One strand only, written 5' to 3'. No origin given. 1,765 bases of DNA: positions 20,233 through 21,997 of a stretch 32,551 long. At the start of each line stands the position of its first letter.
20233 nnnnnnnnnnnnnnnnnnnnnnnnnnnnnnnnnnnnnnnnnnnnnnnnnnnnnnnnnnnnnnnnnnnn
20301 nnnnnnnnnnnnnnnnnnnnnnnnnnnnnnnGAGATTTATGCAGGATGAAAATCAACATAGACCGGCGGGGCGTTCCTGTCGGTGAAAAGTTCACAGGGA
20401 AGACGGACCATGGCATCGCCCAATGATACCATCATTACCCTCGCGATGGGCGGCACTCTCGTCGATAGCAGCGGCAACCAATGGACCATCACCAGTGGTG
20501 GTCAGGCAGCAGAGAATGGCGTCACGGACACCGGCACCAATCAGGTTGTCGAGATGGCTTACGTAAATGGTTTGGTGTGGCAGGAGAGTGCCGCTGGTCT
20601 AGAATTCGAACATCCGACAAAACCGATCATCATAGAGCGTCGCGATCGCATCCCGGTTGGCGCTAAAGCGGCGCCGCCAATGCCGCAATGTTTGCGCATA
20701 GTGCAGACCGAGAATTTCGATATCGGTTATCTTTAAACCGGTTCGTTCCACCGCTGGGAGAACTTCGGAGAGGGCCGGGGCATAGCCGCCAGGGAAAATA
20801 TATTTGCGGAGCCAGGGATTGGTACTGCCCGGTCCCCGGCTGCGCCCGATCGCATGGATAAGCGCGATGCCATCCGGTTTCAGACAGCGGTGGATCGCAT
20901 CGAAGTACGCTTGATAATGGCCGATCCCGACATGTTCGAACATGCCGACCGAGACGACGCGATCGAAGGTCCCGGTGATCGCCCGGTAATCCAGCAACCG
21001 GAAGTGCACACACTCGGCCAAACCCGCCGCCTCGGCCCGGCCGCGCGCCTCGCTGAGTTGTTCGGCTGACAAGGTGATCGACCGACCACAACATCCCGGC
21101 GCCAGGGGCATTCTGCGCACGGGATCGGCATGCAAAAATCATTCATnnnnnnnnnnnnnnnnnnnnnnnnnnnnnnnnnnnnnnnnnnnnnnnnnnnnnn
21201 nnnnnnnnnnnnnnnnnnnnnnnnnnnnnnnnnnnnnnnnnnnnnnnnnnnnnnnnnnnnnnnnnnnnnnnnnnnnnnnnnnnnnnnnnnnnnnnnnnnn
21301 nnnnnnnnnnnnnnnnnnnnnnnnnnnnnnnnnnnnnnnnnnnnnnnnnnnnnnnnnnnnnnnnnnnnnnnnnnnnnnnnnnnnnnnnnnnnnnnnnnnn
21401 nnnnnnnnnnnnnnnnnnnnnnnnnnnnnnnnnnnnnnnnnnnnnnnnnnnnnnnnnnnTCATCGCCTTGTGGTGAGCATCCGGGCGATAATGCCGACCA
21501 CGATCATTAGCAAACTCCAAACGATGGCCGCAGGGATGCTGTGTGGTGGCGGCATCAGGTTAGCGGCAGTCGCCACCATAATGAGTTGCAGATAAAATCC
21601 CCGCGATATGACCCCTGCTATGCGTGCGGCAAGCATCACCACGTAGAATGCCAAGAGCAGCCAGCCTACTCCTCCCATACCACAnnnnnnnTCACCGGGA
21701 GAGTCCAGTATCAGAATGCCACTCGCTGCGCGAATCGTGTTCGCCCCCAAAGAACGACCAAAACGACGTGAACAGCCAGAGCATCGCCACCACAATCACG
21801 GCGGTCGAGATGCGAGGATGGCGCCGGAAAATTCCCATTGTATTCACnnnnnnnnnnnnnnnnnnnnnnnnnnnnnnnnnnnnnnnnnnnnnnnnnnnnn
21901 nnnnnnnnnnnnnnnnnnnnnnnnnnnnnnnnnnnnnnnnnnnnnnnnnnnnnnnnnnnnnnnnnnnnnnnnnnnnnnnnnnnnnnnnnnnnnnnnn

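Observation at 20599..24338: CFA synthase gene cleanly bisected by a 2.64 kb gene-carrying insertion without recognisable transposase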

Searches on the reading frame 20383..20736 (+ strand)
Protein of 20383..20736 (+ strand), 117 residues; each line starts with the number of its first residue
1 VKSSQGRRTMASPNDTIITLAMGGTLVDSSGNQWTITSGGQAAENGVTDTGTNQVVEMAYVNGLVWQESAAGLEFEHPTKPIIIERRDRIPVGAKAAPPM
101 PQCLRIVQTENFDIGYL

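Call 5: search_protein_families(library=pfam, proteins=[window:20383-20736:+], max_evalue=0.01)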
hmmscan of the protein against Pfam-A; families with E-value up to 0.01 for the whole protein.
window:20383-20736:+ (117 aa): 0 families

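Call 9: search_protein_families(library=phrogs, proteins=[window:20383-20736:+], max_evalue=0.01)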
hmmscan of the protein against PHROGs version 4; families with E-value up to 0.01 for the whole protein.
window:20383-20736:+ (117 aa): 0 families

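Call 36: search_protein_families(library=padloc, proteins=[window:20383-20736:+], max_evalue=0.01)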
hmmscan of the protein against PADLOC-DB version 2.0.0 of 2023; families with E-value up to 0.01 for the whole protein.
window:20383-20736:+ (117 aa): 0 families

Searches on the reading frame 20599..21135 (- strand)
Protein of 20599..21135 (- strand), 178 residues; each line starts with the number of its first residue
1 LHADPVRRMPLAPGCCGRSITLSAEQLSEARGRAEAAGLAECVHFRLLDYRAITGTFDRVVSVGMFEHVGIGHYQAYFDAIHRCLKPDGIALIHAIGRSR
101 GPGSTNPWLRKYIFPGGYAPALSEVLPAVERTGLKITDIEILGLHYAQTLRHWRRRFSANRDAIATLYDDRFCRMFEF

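Call 5: search_protein_families(library=pfam, proteins=[window:20599-21135:-], max_evalue=0.01)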
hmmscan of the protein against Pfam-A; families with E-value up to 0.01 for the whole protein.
window:20599-21135:- (178 aa): 6 families
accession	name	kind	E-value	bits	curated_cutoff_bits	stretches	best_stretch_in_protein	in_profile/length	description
PF02353.26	CMAS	-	2.5e-44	152.1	27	1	19-177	90-253/273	Mycolic acid cyclopropane synthetase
PF13649.12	Methyltransf_25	-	1.6e-08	35.6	27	1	20-89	27-97/97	Methyltransferase domain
PF08241.18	Methyltransf_11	-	2e-08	35.2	21.2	1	20-93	24-95/95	Methyltransferase domain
PF08242.18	Methyltransf_12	-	9.4e-07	29.9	30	1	22-90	28-97/98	Methyltransferase domain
PF13489.12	Methyltransf_23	-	7.7e-06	26.2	27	1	54-115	79-124/164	Methyltransferase domain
PF13847.12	Methyltransf_31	-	0.0016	18.5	27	1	23-96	37-112/145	Methyltransferase domain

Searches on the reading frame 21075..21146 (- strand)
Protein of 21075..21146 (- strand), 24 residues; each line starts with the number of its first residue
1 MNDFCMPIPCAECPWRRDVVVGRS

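Call 32: search_protein_families(library=pfam, proteins=[window:21075-21146:-], max_evalue=10)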
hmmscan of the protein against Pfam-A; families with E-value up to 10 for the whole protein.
seq(24 aa): 1 family
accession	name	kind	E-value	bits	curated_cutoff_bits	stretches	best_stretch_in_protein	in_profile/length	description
PF19800.4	DUF6283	-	0.0013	19.3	27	1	7-22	4-19/115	Family of unknown function (DUF6283)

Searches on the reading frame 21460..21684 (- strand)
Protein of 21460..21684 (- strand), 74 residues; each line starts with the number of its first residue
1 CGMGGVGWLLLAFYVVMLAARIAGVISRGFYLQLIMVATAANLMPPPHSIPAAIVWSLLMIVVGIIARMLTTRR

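Call 36: search_protein_families(library=padloc, proteins=[window:21460-21684:-], max_evalue=0.01)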
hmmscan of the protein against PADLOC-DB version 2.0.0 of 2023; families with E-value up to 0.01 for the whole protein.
window:21460-21684:- (74 aa): 0 families

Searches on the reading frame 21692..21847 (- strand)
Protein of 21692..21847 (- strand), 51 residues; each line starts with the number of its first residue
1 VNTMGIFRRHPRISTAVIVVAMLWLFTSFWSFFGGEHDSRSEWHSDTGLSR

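Call 5: search_protein_families(library=pfam, proteins=[window:21692-21847:-], max_evalue=0.01)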
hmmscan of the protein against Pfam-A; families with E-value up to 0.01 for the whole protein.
window:21692-21847:- (51 aa): 0 families

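Call 9: search_protein_families(library=phrogs, proteins=[window:21692-21847:-], max_evalue=0.01)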
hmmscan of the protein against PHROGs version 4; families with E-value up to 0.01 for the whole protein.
window:21692-21847:- (51 aa): 0 families

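Call 36: search_protein_families(library=padloc, proteins=[window:21692-21847:-], max_evalue=0.01)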
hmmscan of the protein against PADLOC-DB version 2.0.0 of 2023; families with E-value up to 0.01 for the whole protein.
window:21692-21847:- (51 aa): 0 families
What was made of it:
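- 21692..21838 (-): Small hydrophobic ORF 1 (48 aa from the ATG; 51 aa from the upstream GTG at 21847). No family match (calls 5, 9, 36).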
